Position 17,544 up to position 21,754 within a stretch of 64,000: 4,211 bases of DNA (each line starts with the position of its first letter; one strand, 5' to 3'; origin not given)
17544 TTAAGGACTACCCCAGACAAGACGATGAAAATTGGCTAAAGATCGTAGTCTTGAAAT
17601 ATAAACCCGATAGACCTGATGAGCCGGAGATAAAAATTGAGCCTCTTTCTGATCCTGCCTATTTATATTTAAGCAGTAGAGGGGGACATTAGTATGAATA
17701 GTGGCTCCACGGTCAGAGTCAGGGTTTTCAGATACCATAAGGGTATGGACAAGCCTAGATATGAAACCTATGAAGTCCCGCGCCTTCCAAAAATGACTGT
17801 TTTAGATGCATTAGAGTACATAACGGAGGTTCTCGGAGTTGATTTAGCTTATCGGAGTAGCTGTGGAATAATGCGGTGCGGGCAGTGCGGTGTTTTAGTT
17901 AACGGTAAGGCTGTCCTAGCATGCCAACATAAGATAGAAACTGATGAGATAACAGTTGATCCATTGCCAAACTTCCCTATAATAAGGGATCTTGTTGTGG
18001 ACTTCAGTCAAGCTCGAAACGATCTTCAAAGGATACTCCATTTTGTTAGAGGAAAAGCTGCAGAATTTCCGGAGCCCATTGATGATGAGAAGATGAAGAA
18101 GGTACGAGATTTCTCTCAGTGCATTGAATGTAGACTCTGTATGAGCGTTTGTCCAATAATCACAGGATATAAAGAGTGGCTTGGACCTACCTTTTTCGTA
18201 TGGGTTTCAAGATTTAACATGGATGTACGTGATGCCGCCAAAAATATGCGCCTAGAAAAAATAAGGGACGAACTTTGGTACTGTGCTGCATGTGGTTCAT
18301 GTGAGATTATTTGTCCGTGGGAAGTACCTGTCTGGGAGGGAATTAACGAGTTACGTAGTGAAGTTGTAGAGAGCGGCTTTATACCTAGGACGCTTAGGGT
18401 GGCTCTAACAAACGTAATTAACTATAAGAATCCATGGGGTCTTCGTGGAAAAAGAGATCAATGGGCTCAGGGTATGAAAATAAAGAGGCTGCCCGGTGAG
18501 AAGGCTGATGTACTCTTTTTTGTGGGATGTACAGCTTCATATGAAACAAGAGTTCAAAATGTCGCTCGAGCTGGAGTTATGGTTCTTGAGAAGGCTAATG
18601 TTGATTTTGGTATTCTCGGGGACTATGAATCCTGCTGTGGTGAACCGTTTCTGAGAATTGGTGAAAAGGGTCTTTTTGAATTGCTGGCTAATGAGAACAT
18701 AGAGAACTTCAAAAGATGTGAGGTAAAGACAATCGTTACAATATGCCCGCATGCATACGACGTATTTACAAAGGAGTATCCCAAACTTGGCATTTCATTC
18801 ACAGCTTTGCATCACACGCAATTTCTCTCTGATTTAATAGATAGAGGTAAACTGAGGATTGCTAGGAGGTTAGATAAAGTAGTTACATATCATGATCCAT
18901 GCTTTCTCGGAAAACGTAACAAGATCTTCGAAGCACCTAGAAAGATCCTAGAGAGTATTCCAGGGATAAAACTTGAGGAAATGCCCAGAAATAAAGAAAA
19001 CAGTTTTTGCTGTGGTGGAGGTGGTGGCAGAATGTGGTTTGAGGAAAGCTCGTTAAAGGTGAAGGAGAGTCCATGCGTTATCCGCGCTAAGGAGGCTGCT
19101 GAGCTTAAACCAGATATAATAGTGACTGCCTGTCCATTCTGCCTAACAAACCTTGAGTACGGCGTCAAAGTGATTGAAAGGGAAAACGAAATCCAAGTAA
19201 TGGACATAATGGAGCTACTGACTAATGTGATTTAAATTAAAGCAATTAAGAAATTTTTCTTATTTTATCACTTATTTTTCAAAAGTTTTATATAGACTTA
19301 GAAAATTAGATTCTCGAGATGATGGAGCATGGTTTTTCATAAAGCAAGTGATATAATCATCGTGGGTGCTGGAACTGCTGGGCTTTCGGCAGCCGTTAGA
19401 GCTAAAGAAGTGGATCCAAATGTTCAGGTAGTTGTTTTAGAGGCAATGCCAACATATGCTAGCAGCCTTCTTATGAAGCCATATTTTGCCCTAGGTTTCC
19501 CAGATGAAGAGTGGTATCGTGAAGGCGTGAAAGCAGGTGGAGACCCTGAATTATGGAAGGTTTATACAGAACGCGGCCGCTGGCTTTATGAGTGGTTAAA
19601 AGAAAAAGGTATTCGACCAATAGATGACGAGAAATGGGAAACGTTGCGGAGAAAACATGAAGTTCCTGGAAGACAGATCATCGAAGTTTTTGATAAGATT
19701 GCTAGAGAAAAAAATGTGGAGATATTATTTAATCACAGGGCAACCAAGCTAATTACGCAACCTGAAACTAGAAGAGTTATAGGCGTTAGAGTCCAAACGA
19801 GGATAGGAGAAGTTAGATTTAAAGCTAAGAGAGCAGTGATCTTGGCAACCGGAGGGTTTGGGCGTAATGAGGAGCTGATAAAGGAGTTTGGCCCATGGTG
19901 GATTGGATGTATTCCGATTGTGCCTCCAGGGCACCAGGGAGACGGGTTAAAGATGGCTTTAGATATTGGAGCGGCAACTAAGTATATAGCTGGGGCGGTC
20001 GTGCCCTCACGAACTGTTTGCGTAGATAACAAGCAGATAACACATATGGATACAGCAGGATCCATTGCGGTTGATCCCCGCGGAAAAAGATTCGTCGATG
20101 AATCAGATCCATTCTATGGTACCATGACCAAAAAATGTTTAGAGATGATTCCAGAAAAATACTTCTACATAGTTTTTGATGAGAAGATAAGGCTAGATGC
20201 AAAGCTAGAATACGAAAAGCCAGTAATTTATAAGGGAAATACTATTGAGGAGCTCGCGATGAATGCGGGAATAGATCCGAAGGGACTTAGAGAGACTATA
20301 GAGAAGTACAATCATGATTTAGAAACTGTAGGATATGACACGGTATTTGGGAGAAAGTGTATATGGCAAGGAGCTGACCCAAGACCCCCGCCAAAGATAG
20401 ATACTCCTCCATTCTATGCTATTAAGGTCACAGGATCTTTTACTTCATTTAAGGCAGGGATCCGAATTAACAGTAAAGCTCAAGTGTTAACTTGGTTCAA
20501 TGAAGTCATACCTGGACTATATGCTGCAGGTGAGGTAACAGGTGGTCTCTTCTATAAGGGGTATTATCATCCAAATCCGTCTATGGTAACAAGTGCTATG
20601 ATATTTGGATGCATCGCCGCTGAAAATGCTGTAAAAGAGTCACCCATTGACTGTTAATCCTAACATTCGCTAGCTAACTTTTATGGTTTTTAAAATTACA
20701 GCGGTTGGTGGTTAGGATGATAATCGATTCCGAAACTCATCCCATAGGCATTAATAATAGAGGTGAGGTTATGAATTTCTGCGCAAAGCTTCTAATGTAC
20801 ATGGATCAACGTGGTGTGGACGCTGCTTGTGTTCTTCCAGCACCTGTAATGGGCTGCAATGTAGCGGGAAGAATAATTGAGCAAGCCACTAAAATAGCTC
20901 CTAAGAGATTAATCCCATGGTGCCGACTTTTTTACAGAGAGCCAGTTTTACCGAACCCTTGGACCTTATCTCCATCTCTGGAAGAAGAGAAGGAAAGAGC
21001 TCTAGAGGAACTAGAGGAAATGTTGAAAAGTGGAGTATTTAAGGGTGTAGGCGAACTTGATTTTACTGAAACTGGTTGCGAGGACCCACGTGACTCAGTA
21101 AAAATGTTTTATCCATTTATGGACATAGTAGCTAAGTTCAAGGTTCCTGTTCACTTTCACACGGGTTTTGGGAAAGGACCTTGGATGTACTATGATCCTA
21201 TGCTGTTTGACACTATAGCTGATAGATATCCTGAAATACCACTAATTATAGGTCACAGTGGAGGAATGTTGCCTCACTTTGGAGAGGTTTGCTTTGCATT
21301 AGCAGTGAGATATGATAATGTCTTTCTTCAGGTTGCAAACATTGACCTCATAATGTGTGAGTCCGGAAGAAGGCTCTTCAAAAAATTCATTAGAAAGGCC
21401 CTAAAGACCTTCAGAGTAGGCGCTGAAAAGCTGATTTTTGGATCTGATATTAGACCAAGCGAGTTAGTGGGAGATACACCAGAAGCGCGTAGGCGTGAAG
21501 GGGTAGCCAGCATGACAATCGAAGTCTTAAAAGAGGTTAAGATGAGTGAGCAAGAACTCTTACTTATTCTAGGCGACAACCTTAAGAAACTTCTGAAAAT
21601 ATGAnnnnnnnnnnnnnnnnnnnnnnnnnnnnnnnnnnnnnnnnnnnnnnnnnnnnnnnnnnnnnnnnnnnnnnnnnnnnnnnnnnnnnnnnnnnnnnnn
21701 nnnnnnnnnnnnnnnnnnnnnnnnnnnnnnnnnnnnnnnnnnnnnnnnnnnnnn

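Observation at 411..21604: A 21-kb catabolic island: Mo-hydroxylase, three amidohydrolase-2 enzymes, a PEPM/ICL-family lyase, a cupin, two fumarate-reductase-like flavoproteins and a Liv-type importer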

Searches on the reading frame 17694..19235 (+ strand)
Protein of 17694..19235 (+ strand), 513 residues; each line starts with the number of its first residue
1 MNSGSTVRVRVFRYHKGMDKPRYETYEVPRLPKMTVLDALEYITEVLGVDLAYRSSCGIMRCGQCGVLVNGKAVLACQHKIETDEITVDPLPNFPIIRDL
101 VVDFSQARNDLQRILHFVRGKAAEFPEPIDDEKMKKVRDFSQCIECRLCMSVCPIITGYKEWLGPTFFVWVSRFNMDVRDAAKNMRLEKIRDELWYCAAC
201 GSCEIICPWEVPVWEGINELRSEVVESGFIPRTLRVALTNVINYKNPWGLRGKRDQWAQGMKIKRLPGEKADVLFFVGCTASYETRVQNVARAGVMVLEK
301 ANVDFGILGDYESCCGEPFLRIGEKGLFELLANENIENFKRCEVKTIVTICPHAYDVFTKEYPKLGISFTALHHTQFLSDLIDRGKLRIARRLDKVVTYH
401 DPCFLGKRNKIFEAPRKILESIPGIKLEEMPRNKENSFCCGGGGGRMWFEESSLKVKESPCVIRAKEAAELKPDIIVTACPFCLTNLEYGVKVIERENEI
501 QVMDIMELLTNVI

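Call 4: search_protein_families(library=pfam, proteins=[window:17694-19235:+])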
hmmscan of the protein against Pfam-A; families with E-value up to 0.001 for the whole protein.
window:17694-19235:+ (513 aa): 9 families
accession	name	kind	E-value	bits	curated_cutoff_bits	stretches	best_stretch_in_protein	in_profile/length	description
PF02754.22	CCG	-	1.2e-31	109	20.6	2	397-487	1-84/85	Cysteine-rich domain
PF13085.11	Fer2_3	-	1e-26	93.4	27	1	9-107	2-105/107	2Fe-2S iron-sulfur cluster binding domain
PF13183.11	Fer4_8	-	5.7e-11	43.2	27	1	141-209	3-66/68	4Fe-4S dicluster domain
PF13237.11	Fer4_10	-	1.6e-10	41.2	25.5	1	136-208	2-53/53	4Fe-4S dicluster domain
PF13534.11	Fer4_17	-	6.1e-07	30.3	22.2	1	142-211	1-60/61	4Fe-4S dicluster domain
PF13746.11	Fer4_18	-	3.4e-05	24.5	27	0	132-155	50-73/114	4Fe-4S dicluster domain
PF12838.12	Fer4_7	-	3.6e-05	24.6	27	1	142-210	1-51/52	4Fe-4S dicluster domain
PF13484.11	Fer4_16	-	5.5e-05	24.3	30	1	142-209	1-65/66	4Fe-4S double cluster binding domain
PF13187.11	Fer4_9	-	6.1e-05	23.4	27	1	142-208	1-48/52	4Fe-4S dicluster domain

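Call 6: search_protein_families(library=ncbifam, proteins=[window:17694-19235:+], max_evalue=0.00001)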
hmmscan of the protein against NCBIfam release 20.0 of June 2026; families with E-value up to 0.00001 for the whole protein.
window:17694-19235:+ (513 aa): 23 families
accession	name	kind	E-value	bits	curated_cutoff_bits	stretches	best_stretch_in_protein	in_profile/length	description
NF004898.0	PRK06259.1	equivalog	6.1e-101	338.4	385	1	6-513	3-488/488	fumarate reductase (CoM/CoB) subunit TfrB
TIGR00384.1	dhsB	subfamily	5.6e-55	186.2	88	1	11-221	1-222/222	succinate dehydrogenase and fumarate reductase iron-sulfur protein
NF009051.0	PRK12385.1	equivalog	9.6e-47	159.5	333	1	4-223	4-231/244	succinate dehydrogenase/fumarate reductase iron-sulfur subunit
NF004616.0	PRK05950.1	subfamily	1.8e-46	158.2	228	1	6-227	5-236/238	succinate dehydrogenase iron-sulfur subunit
NF009226.0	PRK12576.1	equivalog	8.7e-45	153.4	344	1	5-230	8-236/317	succinate dehydrogenase/fumarate reductase iron-sulfur subunit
NF009227.0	PRK12577.1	equivalog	1.6e-35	122.3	349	1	7-226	3-240/330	succinate dehydrogenase/fumarate reductase iron-sulfur subunit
NF045670.1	quin_L_LdhH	equivalog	9.9e-35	120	800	1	254-509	452-705/706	L-lactate dehydrogenase (quinone) large subunit LdhH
NF010071.0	PRK13552.1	equivalog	6.7e-32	110.7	264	1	6-225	4-236/241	fumarate reductase iron-sulfur subunit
NF009052.0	PRK12386.1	equivalog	1.5e-30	106.1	256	1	6-229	4-236/255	succinate dehydrogenase/fumarate reductase iron-sulfur subunit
NF008369.0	PRK11168.1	equivalog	2.4e-30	105.7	278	2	257-492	153-385/401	anaerobic glycerol-3-phosphate dehydrogenase subunit C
NF006391.0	PRK08640.1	equivalog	1.6e-27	96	244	1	4-226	4-241/254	succinate dehydrogenase iron-sulfur subunit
NF042952.1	MFR_FeS_SdhB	equivalog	1.6e-24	86.5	600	1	31-229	25-236/320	8-methylmenaquinol:fumarate reductase iron-sulfur subunit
NF045663.1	diclust_near_Sec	equivalog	1.6e-23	82.7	530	1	141-486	304-617/759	pyridine nucleotide-disulfide oxidoreductase/dicluster-binding protein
NF009225.0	PRK12575.1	subfamily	1.3e-21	77.1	443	1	9-224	7-230/235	succinate dehydrogenase/fumarate reductase iron-sulfur subunit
NF045796.1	DsrK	equivalog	8.6e-18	64.2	400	1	194-487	117-416/453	sulfate reduction electron transfer complex DsrMKJOP subunit DsrK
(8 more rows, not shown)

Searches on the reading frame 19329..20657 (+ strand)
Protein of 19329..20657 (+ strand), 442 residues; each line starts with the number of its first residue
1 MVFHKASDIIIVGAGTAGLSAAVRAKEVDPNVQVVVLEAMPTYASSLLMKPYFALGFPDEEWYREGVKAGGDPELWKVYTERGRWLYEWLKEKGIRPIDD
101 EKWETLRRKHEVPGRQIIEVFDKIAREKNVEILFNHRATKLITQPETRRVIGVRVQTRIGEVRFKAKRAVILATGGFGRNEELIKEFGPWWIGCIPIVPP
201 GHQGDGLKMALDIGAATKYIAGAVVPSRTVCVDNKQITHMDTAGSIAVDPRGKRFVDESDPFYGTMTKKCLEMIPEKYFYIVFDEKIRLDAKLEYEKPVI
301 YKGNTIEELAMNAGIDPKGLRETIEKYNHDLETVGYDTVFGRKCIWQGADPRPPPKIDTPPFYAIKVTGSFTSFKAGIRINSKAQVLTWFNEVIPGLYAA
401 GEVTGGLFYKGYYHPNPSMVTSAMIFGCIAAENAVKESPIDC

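Call 4: search_protein_families(library=pfam, proteins=[window:19329-20657:+])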
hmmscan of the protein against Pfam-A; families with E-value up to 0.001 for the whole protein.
window:19329-20657:+ (442 aa): 10 families
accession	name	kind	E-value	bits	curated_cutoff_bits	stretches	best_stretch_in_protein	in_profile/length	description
PF00890.30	FAD_binding_2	-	8e-49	167.4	20.4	1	8-407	1-402/414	FAD binding domain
PF01266.30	DAO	-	1.4e-10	41.7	27.9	1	8-46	1-39/353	FAD dependent oxidoreductase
PF03486.20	HI0933_like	-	2.4e-07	30.9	50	1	8-177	2-165/244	HI0933-like protein Rossmann domain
PF07992.20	Pyr_redox_2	-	3.3e-07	30.5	26.1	1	8-177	2-110/291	Pyridine nucleotide-disulphide oxidoreductase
PF12831.13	FAD_oxidored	-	4.6e-07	29.9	27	1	8-169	1-140/416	FAD dependent oxidoreductase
PF01946.23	Thi4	-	2.7e-06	27.2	26.2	1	6-39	17-49/235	Thi4 family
PF01134.28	GIDA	-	6.5e-06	25.9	22.1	0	8-35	1-28/391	Glucose inhibited division protein A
PF13738.12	Pyr_redox_3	-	0.00011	22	30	0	10-39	1-29/305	Pyridine nucleotide-disulphide oxidoreductase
PF05834.18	Lycopene_cycl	-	0.00058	19.5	23.4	1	8-42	1-35/380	Lycopene cyclase protein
PF00732.25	GMC_oxred_N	-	0.00078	19.7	23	0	125-177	137-191/218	GMC oxidoreductase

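Call 6: search_protein_families(library=ncbifam, proteins=[window:19329-20657:+], max_evalue=0.00001)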
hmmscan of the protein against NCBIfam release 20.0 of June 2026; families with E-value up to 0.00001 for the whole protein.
window:19329-20657:+ (442 aa): 37 families (the best 25 are shown)
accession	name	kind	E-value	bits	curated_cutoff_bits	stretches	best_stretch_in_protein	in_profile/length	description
TIGR01813.1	flavo_cyto_c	subfamily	1.3e-58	198.8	285.45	1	67-432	71-444/444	flavocytochrome c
NF006130.0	PRK08274.1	equivalog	1e-47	163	369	1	5-436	4-460/467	FAD-dependent tricarballylate dehydrogenase TcuA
NF004789.0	PRK06134.1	subfamily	4.1e-46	157.7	747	1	109-437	211-570/581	FAD-dependent oxidoreductase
NF009478.0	PRK12844.1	equivalog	8.2e-45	153.1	789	1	107-437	201-551/559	3-ketosteroid-delta-1-dehydrogenase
NF005064.0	PRK06481.1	equivalog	2.6e-44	151.8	542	1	114-434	189-499/506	flavocytochrome c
NF009476.0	PRK12839.1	equivalog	2e-41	141.8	940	1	107-435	206-565/572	FAD-dependent oxidoreductase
NF005510.0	PRK07121.1-3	subfamily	3.7e-38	131.5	481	1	114-437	179-489/492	FAD-binding protein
NF005509.0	PRK07121.1-2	subfamily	1.1e-36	126.6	630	1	128-438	216-525/527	FAD-binding protein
NF005882.1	PRK07843.1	equivalog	3.9e-36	124.6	788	1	108-433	195-546/547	3-oxosteroid 1-dehydrogenase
NF009473.0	PRK12835.1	subfamily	1.8e-34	119.2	837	2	295-436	422-568/585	FAD-binding protein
NF005511.0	PRK07121.1-4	equivalog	1.8e-34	119.1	466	1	161-412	262-519/553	FAD-binding protein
NF053717.1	VnlPnlRedVprA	equivalog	2.2e-34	119.1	600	2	288-417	340-460/481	vinyl phenol reductase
NF009477.0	PRK12843.1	equivalog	1.4e-33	116.2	758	1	126-437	232-571/578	FAD-dependent oxidoreductase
NF053677.1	Desat2ChcC2Cyan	equivalog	1.5e-30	106.1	900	1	114-430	202-547/558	4-oxocyclohex-2-ene-1-carboxylate 5-dehydrogenase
NF005512.0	PRK07121.1-5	subfamily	2.6e-30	105.4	812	1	124-413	191-467/489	FAD-binding protein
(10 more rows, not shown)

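Call 52: search_solved_structures(query=window:19329-20657:+, max_evalue=1e-10, show_alignments=1)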
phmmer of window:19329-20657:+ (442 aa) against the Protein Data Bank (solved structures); distinct sequences matched with E-value up to 1e-10: 23.
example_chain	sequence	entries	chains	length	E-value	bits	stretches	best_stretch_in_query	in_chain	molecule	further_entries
1qo8_A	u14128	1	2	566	1.6e-40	142.6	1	7-437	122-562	FLAVOCYTOCHROME C3 FUMARATE REDUCTASE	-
1jrz_A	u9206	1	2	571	1.4e-35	126.3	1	4-438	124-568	FLAVOCYTOCHROME C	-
1e39_A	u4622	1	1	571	5.1e-35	124.5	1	4-438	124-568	FUMARATE REDUCTASE FLAVOPROTEIN SUBUNIT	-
1kss_A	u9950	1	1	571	5.2e-35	124.5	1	4-438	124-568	flavocytochrome c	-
1jrx_A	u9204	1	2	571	6.7e-35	124.1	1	4-438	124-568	FLAVOCYTOCHROME C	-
1lj1_A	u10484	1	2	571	7.2e-35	124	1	4-438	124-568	flavocytochrome c3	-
1m64_A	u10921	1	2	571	8.2e-35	123.8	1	4-438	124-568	flavocytochrome c3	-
2b7r_A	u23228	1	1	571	8.5e-35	123.7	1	4-438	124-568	Fumarate reductase flavoprotein subunit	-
2b7s_A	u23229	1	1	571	8.9e-35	123.7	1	4-438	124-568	Fumarate reductase flavoprotein subunit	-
1p2e_A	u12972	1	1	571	9.2e-35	123.6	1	4-438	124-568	flavocytochrome c3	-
1p2h_A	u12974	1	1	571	9.2e-35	123.6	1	4-438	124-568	flavocytochrome c3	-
1qjd_A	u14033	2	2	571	9.2e-35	123.6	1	4-438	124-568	FLAVOCYTOCHROME C3 | Fumarate reductase flavoprotein subunit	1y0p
1jry_A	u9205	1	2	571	1e-34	123.5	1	4-438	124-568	FLAVOCYTOCHROME C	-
1q9i_A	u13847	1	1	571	1.1e-34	123.3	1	4-438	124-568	flavocytochrome c3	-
1ksu_A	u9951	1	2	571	1.4e-34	123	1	4-438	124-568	flavocytochrome c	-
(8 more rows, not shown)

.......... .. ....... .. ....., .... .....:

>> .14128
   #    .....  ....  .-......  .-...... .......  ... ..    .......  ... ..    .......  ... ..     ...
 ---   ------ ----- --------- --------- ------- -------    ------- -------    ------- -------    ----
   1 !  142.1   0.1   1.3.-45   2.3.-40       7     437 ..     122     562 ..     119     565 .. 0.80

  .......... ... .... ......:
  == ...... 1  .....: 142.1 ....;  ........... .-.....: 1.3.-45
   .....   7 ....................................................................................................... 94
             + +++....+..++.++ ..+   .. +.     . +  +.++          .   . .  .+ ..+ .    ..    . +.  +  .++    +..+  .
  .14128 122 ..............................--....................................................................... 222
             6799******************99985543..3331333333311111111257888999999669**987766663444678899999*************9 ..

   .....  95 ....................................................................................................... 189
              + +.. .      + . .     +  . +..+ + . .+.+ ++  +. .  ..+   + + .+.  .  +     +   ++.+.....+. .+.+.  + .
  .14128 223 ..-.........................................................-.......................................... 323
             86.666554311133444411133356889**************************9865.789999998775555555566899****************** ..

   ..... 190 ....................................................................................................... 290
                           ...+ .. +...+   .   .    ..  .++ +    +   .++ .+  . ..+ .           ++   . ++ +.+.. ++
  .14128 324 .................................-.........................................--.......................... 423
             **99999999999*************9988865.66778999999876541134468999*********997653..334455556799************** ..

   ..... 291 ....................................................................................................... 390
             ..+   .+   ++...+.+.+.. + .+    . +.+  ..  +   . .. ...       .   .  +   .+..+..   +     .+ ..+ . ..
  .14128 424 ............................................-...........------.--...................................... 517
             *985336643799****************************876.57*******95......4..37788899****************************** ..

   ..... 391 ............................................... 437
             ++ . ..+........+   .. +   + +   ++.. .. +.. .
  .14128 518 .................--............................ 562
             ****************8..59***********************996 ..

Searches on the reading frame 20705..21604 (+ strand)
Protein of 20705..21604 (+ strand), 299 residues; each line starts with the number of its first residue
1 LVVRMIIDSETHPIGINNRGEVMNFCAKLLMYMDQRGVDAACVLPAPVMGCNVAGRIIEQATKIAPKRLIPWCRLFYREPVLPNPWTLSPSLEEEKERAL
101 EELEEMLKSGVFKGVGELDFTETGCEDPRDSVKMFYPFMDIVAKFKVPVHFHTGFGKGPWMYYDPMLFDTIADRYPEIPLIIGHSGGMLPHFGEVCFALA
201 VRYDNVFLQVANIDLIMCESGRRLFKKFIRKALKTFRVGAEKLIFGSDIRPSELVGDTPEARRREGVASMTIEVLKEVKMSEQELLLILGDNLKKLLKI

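Call 4: search_protein_families(library=pfam, proteins=[window:20705-21604:+])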
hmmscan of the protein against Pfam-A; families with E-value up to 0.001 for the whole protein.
window:20705-21604:+ (299 aa): 1 family
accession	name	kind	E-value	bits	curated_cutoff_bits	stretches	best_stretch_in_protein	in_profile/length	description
PF04909.20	Amidohydro_2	-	1.3e-16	61.6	26.4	1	92-298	87-288/289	Amidohydrolase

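Call 6: search_protein_families(library=ncbifam, proteins=[window:20705-21604:+], max_evalue=0.00001)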
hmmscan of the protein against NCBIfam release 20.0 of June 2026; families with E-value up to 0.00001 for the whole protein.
window:20705-21604:+ (299 aa): 0 families

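Call 14: search_solved_structures(query=window:20705-21604:+, max_evalue=0.1)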
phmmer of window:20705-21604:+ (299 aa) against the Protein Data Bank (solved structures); distinct sequences matched with E-value up to 0.1: 2.
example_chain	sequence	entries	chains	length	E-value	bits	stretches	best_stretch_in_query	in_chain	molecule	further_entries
6e6i_A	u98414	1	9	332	0.028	16.8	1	93-296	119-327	2,2',3-trihydroxy-3'-methoxy-5,5'-dicarboxybiphenyl meta-cleavage compound hydrolase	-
5vn5_A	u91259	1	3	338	0.03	16.7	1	93-296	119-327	2,2',3-trihydroxy-3'-methoxy-5,5'-dicarboxybiphenyl meta-cleavage compound hydrolase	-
